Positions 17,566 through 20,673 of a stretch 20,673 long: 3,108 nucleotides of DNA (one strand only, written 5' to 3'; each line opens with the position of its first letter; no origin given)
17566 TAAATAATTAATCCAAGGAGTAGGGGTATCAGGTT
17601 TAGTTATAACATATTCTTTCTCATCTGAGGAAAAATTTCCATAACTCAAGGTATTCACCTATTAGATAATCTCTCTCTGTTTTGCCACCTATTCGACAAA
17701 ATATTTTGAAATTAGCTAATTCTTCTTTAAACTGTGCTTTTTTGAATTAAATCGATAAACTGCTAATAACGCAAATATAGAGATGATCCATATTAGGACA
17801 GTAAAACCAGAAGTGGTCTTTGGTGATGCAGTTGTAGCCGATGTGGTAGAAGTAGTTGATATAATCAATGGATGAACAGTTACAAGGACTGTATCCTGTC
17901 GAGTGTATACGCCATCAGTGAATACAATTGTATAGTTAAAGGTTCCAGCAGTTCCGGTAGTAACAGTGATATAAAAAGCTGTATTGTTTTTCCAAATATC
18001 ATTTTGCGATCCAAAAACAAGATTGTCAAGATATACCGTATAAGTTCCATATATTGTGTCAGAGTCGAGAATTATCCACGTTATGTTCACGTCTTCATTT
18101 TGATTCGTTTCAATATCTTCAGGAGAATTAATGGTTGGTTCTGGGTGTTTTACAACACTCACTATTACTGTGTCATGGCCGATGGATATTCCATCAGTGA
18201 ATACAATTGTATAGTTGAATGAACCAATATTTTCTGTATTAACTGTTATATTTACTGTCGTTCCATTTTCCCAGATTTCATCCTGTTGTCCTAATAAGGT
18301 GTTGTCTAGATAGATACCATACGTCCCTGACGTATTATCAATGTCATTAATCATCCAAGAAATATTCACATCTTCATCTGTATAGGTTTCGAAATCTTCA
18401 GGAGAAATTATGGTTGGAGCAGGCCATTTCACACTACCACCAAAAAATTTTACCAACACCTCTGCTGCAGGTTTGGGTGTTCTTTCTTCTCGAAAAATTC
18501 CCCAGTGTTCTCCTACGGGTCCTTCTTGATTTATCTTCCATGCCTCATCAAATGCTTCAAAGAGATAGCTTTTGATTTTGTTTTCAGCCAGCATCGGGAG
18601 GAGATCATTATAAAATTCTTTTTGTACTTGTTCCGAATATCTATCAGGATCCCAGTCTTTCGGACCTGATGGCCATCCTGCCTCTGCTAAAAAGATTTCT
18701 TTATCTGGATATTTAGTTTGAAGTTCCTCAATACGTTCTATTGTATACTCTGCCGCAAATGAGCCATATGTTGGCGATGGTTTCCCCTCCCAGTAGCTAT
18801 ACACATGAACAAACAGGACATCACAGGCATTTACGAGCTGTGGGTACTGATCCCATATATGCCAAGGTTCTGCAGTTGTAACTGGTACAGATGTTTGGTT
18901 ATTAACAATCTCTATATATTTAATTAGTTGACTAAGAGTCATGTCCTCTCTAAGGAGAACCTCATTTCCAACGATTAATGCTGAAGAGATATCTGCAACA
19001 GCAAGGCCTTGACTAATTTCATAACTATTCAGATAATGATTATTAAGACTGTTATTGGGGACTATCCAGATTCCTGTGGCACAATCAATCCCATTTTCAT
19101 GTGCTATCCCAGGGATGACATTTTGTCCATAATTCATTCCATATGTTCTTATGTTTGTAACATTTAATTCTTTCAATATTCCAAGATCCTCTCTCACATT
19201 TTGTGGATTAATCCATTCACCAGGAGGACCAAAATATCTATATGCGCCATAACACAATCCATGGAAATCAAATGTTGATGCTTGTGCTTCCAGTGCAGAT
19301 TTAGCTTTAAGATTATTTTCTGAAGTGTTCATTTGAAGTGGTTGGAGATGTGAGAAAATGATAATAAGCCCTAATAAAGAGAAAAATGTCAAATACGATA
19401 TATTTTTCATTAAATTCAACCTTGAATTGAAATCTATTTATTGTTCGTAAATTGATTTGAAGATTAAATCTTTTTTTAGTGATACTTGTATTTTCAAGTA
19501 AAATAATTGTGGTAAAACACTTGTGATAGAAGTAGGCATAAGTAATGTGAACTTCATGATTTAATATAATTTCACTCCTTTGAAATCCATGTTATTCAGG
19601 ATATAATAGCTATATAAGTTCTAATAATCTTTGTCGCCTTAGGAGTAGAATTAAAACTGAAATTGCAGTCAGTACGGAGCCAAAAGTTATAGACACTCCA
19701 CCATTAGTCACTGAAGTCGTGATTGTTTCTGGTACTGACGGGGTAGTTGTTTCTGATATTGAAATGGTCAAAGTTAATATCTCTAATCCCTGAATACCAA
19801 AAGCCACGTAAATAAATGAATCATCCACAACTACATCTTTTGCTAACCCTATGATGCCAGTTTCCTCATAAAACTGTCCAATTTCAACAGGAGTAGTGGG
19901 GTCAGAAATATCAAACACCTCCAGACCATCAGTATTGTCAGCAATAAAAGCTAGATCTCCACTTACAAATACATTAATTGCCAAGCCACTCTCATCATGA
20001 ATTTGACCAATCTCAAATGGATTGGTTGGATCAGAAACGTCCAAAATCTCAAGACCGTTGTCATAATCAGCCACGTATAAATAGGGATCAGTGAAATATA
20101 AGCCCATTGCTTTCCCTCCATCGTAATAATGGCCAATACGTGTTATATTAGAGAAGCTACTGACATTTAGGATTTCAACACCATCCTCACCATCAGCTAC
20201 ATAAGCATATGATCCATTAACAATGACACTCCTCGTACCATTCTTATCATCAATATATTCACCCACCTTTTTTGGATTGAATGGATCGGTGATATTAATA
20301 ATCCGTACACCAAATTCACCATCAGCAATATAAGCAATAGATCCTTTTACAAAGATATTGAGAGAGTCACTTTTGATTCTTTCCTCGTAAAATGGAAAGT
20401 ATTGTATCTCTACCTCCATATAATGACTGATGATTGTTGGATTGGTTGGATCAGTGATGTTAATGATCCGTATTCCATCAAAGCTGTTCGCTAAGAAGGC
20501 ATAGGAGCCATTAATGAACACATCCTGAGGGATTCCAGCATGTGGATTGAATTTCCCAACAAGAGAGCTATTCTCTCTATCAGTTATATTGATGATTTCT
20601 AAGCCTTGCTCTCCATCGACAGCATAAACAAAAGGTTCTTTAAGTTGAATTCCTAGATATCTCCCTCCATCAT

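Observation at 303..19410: Self-contained, probably archaeal beta-glucan utilisation locus with a phosphorolytic core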

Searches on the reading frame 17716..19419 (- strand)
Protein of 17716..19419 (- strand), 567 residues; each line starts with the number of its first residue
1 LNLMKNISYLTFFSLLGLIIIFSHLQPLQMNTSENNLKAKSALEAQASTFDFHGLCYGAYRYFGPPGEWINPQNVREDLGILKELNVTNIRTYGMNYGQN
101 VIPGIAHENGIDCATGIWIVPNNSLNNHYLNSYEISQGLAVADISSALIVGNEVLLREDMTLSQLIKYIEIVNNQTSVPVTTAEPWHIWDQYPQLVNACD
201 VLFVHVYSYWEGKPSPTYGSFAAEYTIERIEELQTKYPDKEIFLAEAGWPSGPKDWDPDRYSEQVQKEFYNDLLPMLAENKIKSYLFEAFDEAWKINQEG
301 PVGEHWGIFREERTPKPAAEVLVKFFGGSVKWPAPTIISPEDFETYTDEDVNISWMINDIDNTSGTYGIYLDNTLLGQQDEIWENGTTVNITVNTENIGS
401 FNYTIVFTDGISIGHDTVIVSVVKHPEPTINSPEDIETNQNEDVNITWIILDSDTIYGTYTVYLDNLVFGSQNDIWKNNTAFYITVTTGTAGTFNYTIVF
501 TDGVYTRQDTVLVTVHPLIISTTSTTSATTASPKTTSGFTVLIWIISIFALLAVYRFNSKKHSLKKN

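Call 4: search_protein_families(library=pfam, proteins=[window:17716-19419:-], max_evalue=0.01)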
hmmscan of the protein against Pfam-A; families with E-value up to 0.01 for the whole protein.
window:17716-19419:- (567 aa): 1 family
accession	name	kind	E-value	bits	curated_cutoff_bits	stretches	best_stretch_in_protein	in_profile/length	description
PF00332.24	Glyco_hydro_17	-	8.5e-08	32.6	28.2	1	235-316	217-301/306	Glycosyl hydrolases family 17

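Call 19: search_solved_structures(query=window:17716-19419:-, max_evalue=1)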
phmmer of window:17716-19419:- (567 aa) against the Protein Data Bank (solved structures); distinct sequences matched with E-value up to 1: 15.
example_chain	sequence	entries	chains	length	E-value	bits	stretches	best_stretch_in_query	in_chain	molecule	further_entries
4wtp_A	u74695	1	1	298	5.6e-16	61.2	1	52-319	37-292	beta-1,3-glucanosyltransferase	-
4wtr_A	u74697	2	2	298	3.7e-15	58.5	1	52-319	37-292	beta-1,3-glucanosyltransferase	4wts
6fcg_A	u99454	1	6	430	7.1e-08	34.4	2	239-313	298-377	Glycoside hydrolase, GH17 family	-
6jms_A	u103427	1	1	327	0.031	15.8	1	236-315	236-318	Pollen allergen CJP38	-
9mer_B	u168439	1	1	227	0.12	13.9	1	199-310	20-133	H1H5 HA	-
9hj9_B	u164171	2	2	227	0.2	13.1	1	199-310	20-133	Hemagglutinin | H1H3 HA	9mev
5tru_H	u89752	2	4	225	0.35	12.4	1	453-531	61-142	Ipilimumab Fab heavy chain | Antibody Ipilimumab heavy chain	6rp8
6jc2_H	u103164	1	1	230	0.37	12.3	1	453-531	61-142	ipilimumab fab heavy chain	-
7su0_H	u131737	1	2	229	0.38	12.2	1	453-531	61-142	Fab heavy chain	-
9dq3_H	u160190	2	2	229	0.39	12.2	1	453-531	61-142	mipi.4 heavy chain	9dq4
3ddi_A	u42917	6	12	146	0.62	11.5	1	245-298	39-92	Nucleoside diphosphate kinase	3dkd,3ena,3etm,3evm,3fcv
3em1_A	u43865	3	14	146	0.63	11.5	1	245-297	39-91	Nucleoside diphosphate kinase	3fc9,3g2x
3fbb_A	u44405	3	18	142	0.63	11.5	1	245-297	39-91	Nucleoside diphosphate kinase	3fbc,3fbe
3fbf_A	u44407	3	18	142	0.64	11.5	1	245-297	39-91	Nucleoside diphosphate kinase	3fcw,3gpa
7cto_A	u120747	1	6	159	0.73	11.3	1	221-292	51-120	Peptide methionine sulfoxide reductase MsrB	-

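Call 49: search_protein_families(library=ncbifam, proteins=[window:17716-19419:-], max_evalue=0.00001)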
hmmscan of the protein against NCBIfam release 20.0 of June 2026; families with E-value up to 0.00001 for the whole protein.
window:17716-19419:- (567 aa): 0 families

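Call 57: predict_structure(protein=window:17716-19419:-)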
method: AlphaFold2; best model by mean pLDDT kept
length: 567 residues; sequences in the alignment: 1
mean_pLDDT: 37.9   pTM: 0.29
mean pLDDT of the five models: 37.9, 32.1, 31.4, 30.3, 27.0
residues with pLDDT >= 90: 0; 70-90: 16; 50-70: 54; < 50: 497
segments of 3 or more residues with pLDDT < 50: 27-192, 194-201, 203-225, 243-273, 275-277, 279-352, 356-538, 562-567
pLDDT, mean of each block of 10 residues (from residue 1): 58 69 50 35 28 28 30 29 28 31 32 34 27 26 27 29 33 28 38 44 43 36 51 63 43 39 44 47 37 32 27 25 25 30 41 45 40 39 42 43 37 35 32 33 37 33 34 36 37 37 33 29 29 44 70 66 47
secondary structure, 60 per line:
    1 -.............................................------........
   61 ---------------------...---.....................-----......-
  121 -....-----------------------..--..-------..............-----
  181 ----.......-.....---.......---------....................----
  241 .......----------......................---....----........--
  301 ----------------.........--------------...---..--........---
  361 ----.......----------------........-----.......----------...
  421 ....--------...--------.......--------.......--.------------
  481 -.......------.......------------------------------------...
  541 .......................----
elements in order: H2-46 H53-60 H88-108 E114-119 H122-125 H162-175 H185-191 H193-197 E201-207 H217-236 E241-247 H258-279 E283-286 H291-298 H317-325 E350-357 E365-371 E388-395 E401-407 E418-424 E444-450 E459-465 E482-488 E495-501 H538-563

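Call 74: search_protein_representatives(protein=window:17716-19419:-)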
Query: 567 residues. Proteins with E-value up to 0.001 (for the whole library): 3600; up to 1e-10: 2246; up to 1e-30: 361. The best 150 are listed.
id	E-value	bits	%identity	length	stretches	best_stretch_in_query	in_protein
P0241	7.7e-150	516.4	59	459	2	46-423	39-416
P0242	5.6e-82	292.3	30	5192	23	334-515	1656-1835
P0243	7.2e-82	292.0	33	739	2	48-319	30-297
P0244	1.7e-69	251.1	47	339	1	41-330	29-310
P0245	1.9e-68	247.7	39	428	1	44-432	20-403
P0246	4.1e-64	233.4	45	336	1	48-348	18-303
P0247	7.7e-62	225.8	38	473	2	21-340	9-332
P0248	1.7e-61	224.7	32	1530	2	66-312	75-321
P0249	2.2e-59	217.7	43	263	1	41-295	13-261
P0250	6.8e-53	196.3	41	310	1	12-309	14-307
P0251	1.4e-52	195.2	36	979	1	54-434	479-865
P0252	2.1e-50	188.1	30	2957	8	348-505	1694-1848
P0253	1.1e-49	185.7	30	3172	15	333-502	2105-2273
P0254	3.7e-49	184.0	39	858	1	51-323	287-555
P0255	3.1e-48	180.9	40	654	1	43-318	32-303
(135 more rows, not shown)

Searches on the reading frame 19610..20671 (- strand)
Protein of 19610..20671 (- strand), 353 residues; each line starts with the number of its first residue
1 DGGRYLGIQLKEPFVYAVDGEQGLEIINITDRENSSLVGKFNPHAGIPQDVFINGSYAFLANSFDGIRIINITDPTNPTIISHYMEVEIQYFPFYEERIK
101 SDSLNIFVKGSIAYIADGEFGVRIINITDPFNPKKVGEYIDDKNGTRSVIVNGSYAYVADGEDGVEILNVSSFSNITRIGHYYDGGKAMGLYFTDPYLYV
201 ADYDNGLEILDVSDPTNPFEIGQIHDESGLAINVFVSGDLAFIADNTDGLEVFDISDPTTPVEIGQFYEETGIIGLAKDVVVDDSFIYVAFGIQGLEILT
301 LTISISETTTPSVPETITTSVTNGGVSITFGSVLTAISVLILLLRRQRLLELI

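Call 4: search_protein_families(library=pfam, proteins=[window:19610-20671:-], max_evalue=0.01)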
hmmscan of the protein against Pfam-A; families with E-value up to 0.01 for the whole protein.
window:19610-20671:- (353 aa): 1 family
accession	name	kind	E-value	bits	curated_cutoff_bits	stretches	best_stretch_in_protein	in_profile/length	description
PF08309.17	LVIVD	-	2.4e-44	148.9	20.2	4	185-223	1-39/42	LVIVD repeat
